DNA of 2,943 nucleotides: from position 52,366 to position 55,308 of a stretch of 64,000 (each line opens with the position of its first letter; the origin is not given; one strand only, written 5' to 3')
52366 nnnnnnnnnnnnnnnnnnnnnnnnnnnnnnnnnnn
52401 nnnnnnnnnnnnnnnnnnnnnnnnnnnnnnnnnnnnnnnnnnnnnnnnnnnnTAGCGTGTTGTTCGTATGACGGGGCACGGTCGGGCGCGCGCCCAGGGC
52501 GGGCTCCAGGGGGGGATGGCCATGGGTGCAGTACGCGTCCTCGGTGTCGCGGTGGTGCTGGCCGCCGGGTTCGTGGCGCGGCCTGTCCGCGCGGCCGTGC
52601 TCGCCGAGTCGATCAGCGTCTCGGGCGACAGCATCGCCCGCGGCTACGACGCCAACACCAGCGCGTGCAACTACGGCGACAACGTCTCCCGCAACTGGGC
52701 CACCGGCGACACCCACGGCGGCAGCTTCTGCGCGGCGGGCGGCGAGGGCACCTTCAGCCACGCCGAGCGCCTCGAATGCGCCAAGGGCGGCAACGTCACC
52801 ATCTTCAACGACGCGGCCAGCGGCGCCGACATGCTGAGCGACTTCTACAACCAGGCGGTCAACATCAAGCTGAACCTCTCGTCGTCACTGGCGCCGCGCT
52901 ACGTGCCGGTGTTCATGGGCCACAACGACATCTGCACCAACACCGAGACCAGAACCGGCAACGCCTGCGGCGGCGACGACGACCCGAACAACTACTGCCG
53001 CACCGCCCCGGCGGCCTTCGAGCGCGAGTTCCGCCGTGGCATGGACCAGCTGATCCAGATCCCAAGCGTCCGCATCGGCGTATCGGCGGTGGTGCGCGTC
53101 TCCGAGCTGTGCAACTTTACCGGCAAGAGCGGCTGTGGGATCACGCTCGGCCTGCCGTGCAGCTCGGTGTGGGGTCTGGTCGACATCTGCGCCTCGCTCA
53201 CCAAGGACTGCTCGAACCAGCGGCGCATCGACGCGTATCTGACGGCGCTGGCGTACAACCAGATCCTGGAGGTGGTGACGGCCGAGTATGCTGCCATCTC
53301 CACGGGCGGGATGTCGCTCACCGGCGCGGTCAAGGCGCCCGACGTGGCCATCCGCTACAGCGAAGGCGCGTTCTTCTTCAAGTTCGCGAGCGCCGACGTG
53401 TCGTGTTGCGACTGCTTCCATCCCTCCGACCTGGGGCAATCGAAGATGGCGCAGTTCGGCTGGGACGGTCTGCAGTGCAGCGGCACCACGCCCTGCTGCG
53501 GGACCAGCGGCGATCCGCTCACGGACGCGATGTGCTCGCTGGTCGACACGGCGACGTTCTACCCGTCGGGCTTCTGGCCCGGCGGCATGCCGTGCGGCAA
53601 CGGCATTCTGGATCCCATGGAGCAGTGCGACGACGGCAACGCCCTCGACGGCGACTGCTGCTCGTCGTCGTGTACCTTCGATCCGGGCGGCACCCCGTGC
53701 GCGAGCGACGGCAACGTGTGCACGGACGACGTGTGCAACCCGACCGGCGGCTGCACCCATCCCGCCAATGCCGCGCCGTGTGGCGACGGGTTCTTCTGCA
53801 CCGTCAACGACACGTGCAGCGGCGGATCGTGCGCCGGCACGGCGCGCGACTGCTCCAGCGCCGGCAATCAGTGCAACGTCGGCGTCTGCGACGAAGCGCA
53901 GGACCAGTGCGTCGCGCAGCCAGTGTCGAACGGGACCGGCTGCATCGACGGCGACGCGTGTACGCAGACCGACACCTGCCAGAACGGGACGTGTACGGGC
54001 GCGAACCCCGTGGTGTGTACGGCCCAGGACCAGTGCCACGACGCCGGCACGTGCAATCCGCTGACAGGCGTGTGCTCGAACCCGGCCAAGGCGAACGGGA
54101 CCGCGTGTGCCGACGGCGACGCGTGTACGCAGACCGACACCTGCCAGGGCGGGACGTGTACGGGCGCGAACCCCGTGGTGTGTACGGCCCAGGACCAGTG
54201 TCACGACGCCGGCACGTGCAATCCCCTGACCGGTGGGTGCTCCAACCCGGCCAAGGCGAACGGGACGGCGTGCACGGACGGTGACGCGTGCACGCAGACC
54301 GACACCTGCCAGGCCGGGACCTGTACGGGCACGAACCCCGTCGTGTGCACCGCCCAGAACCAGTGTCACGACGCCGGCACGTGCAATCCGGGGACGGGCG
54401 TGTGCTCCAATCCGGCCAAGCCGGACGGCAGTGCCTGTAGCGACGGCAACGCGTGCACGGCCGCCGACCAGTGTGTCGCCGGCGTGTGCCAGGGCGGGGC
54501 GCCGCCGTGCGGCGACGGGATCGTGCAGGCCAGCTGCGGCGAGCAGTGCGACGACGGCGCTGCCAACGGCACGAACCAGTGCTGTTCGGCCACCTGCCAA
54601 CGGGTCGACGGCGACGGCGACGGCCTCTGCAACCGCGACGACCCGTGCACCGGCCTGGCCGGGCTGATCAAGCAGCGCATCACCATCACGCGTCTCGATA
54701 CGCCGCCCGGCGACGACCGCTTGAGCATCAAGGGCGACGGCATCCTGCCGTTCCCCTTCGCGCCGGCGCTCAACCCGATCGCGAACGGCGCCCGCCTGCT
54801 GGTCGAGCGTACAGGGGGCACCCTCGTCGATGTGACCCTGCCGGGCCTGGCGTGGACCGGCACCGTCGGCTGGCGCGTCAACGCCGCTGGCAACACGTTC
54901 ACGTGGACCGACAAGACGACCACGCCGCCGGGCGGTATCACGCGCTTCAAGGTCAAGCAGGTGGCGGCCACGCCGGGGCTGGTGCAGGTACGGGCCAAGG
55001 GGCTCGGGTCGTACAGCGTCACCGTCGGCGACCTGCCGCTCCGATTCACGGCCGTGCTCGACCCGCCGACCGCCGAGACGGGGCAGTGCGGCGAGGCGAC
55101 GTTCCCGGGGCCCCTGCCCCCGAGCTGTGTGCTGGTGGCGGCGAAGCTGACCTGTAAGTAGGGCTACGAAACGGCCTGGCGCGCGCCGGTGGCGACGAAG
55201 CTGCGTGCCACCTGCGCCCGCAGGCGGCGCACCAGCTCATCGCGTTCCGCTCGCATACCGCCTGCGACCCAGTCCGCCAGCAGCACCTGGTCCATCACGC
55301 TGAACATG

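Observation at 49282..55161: Two tandem giant secreted proteins sharing Myxococcales Cys-rich repeats; the second carries three near-identical 165-bp tandem repeats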

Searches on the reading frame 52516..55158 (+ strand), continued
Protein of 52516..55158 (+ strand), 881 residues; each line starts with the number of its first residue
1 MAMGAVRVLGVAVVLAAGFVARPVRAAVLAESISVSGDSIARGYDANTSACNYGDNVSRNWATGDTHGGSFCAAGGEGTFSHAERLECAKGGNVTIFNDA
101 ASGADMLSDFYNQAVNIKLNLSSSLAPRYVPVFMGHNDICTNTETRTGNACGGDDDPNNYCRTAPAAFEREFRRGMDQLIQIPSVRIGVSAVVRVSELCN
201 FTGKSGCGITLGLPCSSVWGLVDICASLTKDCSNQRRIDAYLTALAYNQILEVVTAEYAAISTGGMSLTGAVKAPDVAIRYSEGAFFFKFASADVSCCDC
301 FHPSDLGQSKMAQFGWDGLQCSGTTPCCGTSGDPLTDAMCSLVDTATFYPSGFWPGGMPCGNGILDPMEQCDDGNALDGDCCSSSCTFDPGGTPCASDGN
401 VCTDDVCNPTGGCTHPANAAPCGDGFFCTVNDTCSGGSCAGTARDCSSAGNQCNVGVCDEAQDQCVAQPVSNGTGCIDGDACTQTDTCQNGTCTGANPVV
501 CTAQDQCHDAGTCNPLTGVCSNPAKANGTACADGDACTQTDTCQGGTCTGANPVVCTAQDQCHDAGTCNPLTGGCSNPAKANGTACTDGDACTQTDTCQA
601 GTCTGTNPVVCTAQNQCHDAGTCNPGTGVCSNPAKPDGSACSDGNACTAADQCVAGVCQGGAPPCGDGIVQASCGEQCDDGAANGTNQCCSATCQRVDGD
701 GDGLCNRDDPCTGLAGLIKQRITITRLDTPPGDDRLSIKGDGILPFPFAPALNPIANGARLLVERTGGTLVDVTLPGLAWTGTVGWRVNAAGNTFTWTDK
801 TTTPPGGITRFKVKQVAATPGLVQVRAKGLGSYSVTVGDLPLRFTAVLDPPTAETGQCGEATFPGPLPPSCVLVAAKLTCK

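Call 18: search_protein_families(library=pfam, proteins=[P0050, P0021, P0029, P0117], max_evalue=0.001)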
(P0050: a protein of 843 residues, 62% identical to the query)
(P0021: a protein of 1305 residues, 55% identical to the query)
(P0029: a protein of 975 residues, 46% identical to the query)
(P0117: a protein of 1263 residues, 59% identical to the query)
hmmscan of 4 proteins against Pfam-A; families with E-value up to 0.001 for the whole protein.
P0050 (843 aa): 2 families
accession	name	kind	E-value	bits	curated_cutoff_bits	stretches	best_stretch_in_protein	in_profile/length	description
PF23416.1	DUF7107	-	3.8e-07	30.8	24.6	0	545-593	2-47/48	Domain of unknown function (DUF7107)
PF00526.23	Dicty_CTDC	-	4.5e-05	23.6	27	1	218-238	2-21/24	Dictyostelium (slime mold) repeat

P0021 (1305 aa): 5 families
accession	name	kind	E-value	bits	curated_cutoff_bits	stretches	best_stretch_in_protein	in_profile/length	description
PF25020.1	TTR_TEN1-4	-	3.7e-17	62.5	27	1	1034-1121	3-86/86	Teneurin TTR-like domain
PF13620.12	CarboxypepD_reg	-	1.7e-07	31.9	32.3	1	1040-1110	2-71/82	Carboxypeptidase regulatory-like domain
PF00526.23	Dicty_CTDC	-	9.8e-07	28.9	27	1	319-338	1-21/24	Dictyostelium (slime mold) repeat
PF13715.12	CarbopepD_reg_2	-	0.00012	22.5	32.2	1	1041-1109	2-65/88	CarboxypepD_reg-like domain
PF23416.1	DUF7107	-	0.00038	21.2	24.6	0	536-585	1-47/48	Domain of unknown function (DUF7107)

P0029 (975 aa): 3 families
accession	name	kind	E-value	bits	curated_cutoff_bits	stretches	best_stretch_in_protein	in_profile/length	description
PF24517.2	CBM96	-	8.8e-13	48.8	26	1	31-126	6-94/164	Carbohydrate-binding module family 96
PF00526.23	Dicty_CTDC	-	2.6e-07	30.8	27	1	269-289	1-21/24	Dictyostelium (slime mold) repeat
PF06848.17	Disaggr_repeat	-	0.00074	19.7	33.9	0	71-200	27-154/179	Disaggregatase related repeat domain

P0117 (1263 aa): 2 families
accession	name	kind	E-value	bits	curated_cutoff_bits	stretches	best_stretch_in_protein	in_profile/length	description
PF00526.23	Dicty_CTDC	-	3.5e-16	59.1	27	5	1003-1021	1-19/24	Dictyostelium (slime mold) repeat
PF24907.1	SIBA-E_N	-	2.4e-06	28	28.1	1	14-178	1-117/119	Integrin beta-like protein A-E, N-terminal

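Call 57: list_cluster_members(proteins=[P0001, P0242, P0244, P0250, P0253, P0258, P0273, P0305, P0365, P0130])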
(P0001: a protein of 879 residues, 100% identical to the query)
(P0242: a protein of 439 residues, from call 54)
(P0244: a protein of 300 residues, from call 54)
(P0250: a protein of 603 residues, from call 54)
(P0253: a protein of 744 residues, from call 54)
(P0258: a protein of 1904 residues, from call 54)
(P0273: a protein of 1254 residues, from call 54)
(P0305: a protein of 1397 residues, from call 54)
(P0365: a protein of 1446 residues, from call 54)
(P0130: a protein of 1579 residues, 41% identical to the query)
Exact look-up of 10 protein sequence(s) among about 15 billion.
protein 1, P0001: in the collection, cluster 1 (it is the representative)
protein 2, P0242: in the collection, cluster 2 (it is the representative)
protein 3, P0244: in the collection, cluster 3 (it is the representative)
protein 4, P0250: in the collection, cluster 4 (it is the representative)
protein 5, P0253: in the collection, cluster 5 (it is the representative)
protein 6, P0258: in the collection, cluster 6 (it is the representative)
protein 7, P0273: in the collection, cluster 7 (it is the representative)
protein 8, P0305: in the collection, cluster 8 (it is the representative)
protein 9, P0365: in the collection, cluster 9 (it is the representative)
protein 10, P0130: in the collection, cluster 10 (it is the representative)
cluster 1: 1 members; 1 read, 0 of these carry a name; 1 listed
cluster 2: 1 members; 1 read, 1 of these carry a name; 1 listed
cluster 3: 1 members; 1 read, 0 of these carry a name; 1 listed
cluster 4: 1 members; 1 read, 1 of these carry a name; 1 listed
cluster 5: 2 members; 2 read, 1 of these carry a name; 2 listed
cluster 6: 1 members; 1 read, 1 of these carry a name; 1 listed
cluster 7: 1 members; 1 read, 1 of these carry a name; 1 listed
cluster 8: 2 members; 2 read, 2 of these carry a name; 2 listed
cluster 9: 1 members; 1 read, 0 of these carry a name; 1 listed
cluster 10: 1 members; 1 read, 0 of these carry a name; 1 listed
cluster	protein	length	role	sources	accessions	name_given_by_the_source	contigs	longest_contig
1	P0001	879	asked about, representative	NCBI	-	-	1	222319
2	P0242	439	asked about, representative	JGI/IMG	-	cysteine-rich repeat protein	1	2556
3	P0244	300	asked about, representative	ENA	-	-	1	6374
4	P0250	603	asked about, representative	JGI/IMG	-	hypothetical protein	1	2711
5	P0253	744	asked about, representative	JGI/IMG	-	cysteine-rich repeat protein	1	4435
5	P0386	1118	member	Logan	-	-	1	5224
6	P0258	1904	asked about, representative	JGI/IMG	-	cysteine-rich repeat protein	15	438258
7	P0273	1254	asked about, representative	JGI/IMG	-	hypothetical protein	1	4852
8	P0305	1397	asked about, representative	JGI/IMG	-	6-phosphogluconolactonase (cycloisomerase 2 family)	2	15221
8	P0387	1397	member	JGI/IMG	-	6-phosphogluconolactonase (cycloisomerase 2 family)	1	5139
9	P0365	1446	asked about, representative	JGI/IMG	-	-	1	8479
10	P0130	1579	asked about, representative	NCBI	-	-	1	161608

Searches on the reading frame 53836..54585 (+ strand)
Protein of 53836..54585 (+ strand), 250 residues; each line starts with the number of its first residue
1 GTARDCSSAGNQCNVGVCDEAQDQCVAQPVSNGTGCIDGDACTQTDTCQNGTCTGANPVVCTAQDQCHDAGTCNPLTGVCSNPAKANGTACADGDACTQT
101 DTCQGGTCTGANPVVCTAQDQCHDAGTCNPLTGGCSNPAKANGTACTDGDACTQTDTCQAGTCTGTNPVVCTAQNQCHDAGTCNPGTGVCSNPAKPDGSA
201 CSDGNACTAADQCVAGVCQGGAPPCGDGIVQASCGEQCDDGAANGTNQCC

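Call 23: search_protein_families(library=pfam, proteins=[window:53836-54585:+], max_evalue=5)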
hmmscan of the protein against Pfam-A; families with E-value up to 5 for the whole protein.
window:53836-54585:+ (250 aa): 2 families
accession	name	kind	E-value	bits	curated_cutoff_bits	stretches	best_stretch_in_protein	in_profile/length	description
PF23416.1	DUF7107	-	0.2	12.5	24.6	4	171-218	2-46/48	Domain of unknown function (DUF7107)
PF19712.4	AGK_C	-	0.85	9.4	27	0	145-184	127-166/215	Acylglycerol kinase C-terminal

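Call 50: search_protein_families(library=ncbifam, proteins=[window:53836-54585:+], max_evalue=5)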
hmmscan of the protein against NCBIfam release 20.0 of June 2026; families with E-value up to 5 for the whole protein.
window:53836-54585:+ (250 aa): 0 families

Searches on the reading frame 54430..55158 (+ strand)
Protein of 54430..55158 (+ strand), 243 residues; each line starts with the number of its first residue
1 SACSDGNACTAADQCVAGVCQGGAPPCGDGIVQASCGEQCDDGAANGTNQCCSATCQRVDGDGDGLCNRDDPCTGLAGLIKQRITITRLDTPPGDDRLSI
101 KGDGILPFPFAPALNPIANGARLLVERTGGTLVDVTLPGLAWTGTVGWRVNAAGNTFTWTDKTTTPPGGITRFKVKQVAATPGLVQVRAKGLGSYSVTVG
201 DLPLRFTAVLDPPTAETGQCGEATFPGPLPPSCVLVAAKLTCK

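Call 37: predict_structure(alignment_id=A2)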
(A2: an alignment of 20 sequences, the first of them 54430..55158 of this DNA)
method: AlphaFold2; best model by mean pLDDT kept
length: 243 residues; sequences in the alignment: 20
mean_pLDDT: 76.8   pTM: 0.74
mean pLDDT of the five models: 76.8, 74.2, 74.2, 72.3, 70.1
residues with pLDDT >= 90: 98; 70-90: 61; 50-70: 51; < 50: 33
segments of 3 or more residues with pLDDT < 50: 4-9, 30-40, 42-48
pLDDT, mean of each block of 10 residues (from residue 1): 48 54 51 43 45 61 72 70 92 91 85 84 91 94 98 97 96 96 94 91 88 56 60 85 91
secondary structure, 60 per line:
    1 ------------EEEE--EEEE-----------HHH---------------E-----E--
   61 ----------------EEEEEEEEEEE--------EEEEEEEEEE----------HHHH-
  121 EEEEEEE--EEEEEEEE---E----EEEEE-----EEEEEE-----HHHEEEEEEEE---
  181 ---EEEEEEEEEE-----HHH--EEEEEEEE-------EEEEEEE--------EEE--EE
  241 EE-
elements in order: E13-16 E19-22 E77-87 E96-105 H116-119 E121-127 E130-137 E146-150 E156-161 E170-177 E184-193 E204-211 E219-225 E234-236 E239-242

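Call 62: fold_search(model_id=the predicted structure, library=pdb)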
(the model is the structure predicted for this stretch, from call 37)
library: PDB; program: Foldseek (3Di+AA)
matches with E <= 10: 899; with E <= 0.001: 0
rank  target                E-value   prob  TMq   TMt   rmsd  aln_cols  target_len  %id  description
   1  8jnx                  6.1e-02  0.28  0.16  0.07  11.0       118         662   12  alkaline amylase Amy703 with truncated of N-terminus domain (released 2023-12-13)
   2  5ius_A                1.1e-01  0.38  0.20  0.34   7.7       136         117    7  Crystal structure of human PD-L1 in complex with high affinity PD-1 mutant (released 2016-09-28)
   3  7ysg_B                1.2e-01  0.51  0.25  0.26   9.9       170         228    9  Cryo-EM structure of human FcmR bound to sIgM (released 2023-02-01)
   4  7nwn                  1.2e-01  0.23  0.22  0.26  12.3       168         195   12  A carbohydrate binding module family 9 (CBM9) from Caldicellulsiruptor kristjanssonii (released 2021-07-07)
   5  5m95_B                1.4e-01  0.18  0.18  0.27   8.0       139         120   12  STAPHYLOCOCCUS CAPITIS DIVALENT METAL ION TRANSPORTER (DMT) IN COMPLEX WITH MANGANESE (released 2016-11-30)
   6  8sm1_G                1.4e-01  0.16  0.21  0.13  15.6       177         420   11  CRYSTAL STRUCTURE OF HUMAN ANTIBODY 769A9 IN COMPLEX WITH EPSTEIN-BARR VIRUS MAJOR GLYCOPROTEIN GP350 (released 2024-05-01)
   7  1i82_A                1.6e-01  0.18  0.20  0.24  10.4       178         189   11  FAMILY 9 CARBOHYDRATE-BINDING MODULE FROM THERMOTOGA MARITIMA XYLANASE 10A WITH CELLOBIOSE (released 2001-06-13)
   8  9pr8_D                1.7e-01  0.11  0.17  0.09  15.0       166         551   10  Crystal Structure of the Clostridiodes difficile CspC-CspA heterodimer. (released 2026-01-21)
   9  7nwo                  1.7e-01  0.25  0.24  0.28  12.2       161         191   12  A carbohydrate binding module family 9 (CBM9) from Caldicellulosiruptor kristjanssonii in complex with glucose (released 2021-07-07)
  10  2g6x_D                1.7e-01  0.05  0.10  0.12  18.7       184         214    6  Crystal structure of a novel green fluorescent protein from marine copepod Pontellina plumata (released 2006-03-28)
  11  4of5_B                2.0e-01  0.21  0.22  0.23   9.3       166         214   12  Refinement of RAGE-DNA complex in 3S59 without DNA (released 2014-04-23)
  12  8d4r_D                2.0e-01  0.14  0.22  0.26  11.0       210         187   10  Crystal Structure of Mosaic HIV-1 Envelope (MosM3.2) in Complex with antibodies PGT124 and 35O22 at 3.8 Angstrom (released 2023-12-13)
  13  8r84_K                2.1e-01  0.35  0.24  0.39   9.6       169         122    8  pentameric IgMFc-AIM complex focused refinement (released 2024-11-06)
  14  8r84_B                2.1e-01  0.21  0.22  0.33  10.3       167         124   10  pentameric IgMFc-AIM complex focused refinement (released 2024-11-06)
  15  3bdr                  2.1e-01  0.10  0.16  0.21  15.2       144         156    9  Crystal structure of fatty acid-binding protein-like Ycf58 from Thermosynecoccus elongatus. Northeast Structural Genomic (released 2007-11-27)
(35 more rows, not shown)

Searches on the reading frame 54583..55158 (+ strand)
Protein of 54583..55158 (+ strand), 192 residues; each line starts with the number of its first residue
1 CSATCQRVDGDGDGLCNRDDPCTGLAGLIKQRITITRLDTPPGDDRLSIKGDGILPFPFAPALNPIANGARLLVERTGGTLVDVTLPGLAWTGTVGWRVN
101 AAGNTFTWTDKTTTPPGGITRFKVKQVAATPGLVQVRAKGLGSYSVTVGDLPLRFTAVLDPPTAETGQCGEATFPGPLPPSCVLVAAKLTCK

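Call 23: search_protein_families(library=pfam, proteins=[window:54583-55158:+], max_evalue=5)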
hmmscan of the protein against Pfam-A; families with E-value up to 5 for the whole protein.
window:54583-55158:+ (192 aa): 0 families

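Call 50: search_protein_families(library=ncbifam, proteins=[window:54583-55158:+], max_evalue=5)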
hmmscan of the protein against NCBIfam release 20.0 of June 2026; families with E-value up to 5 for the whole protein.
window:54583-55158:+ (192 aa): 0 families

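Call 54: search_protein_representatives(alignment_id=A3)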
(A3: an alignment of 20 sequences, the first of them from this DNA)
Query: 20 sequences, 166 profile positions. Proteins with E-value up to 0.001 (for the whole library): 8679; up to 1e-10: 6281; up to 1e-30: 276. The best 150 are listed.
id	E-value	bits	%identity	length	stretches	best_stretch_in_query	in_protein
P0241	1.8e-60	219.3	-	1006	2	6-164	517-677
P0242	7.2e-44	165.3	-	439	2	6-163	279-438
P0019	3.3e-43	163.1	-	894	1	1-149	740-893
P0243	4.1e-41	156.3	-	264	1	2-164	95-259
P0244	7.3e-41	155.5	-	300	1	1-163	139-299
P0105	1.4e-40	154.6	-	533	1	2-164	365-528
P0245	4.9e-40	152.8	-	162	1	13-164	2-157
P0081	6.5e-40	152.4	-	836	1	2-164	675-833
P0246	2.6e-39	150.4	-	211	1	1-163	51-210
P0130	5.8e-39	149.3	-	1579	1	2-164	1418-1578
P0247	1.6e-38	147.9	-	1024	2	24-162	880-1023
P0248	2.1e-38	147.5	-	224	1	4-163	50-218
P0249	2.8e-38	147.1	-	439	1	1-163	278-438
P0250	4.0e-38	146.6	-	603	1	8-164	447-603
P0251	5.8e-38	146.1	-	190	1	15-164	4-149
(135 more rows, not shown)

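Call 56: search_protein_families(library=pfam, alignment_id=A4, max_evalue=0.001)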
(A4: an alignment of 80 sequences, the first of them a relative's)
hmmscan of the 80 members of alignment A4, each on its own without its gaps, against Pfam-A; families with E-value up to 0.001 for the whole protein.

A. member 1, P0241 (1006 aa): 2 families
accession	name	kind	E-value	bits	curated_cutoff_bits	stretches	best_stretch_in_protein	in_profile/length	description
PF13948.11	DUF4215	-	2.8e-07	31.2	27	1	696-725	18-46/47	Domain of unknown function (DUF4215)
PF00200.28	Disintegrin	-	1.5e-05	26.1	35.1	1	705-786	1-75/75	Disintegrin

B. families by the number of members that match (of 80 scanned): 61 families (the first 25 are shown)
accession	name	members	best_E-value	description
PF13948.11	DUF4215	16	2.9e-11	Domain of unknown function (DUF4215)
PF00200.28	Disintegrin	8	6.5e-45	Disintegrin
PF02412.23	TSP_3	6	4.5e-08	Thrombospondin type 3 repeat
PF17164.10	DUF5122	4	6e-147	Domain of unknown function (DUF5122) beta-propeller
PF08450.18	SGL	4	6.9e-16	SMP-30/Gluconolactonase/LRE-like region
PF00526.23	Dicty_CTDC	4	2.1e-09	Dictyostelium (slime mold) repeat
PF10282.15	Lactonase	3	3.4e-32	Lactonase, 7-bladed beta-propeller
PF06739.17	SBBP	3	2.8e-25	Beta-propeller repeat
PF07676.18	PD40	3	1.3e-22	WD40-like Beta Propeller Repeat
PF15902.12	Sortilin-Vps10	3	2.9e-13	Sortilin, neurotensin receptor 3,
PF24517.2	CBM96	2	1.5e-23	Carbohydrate-binding module family 96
PF02012.26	BNR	2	6.2e-08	BNR/Asp-box repeat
PF14870.12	PSII_BNR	2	2.4e-06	Photosynthesis system II assembly factor YCF48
PF06848.17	Disaggr_repeat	2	5.7e-05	Disaggregatase related repeat domain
PF01731.26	Arylesterase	2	0.00041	Arylesterase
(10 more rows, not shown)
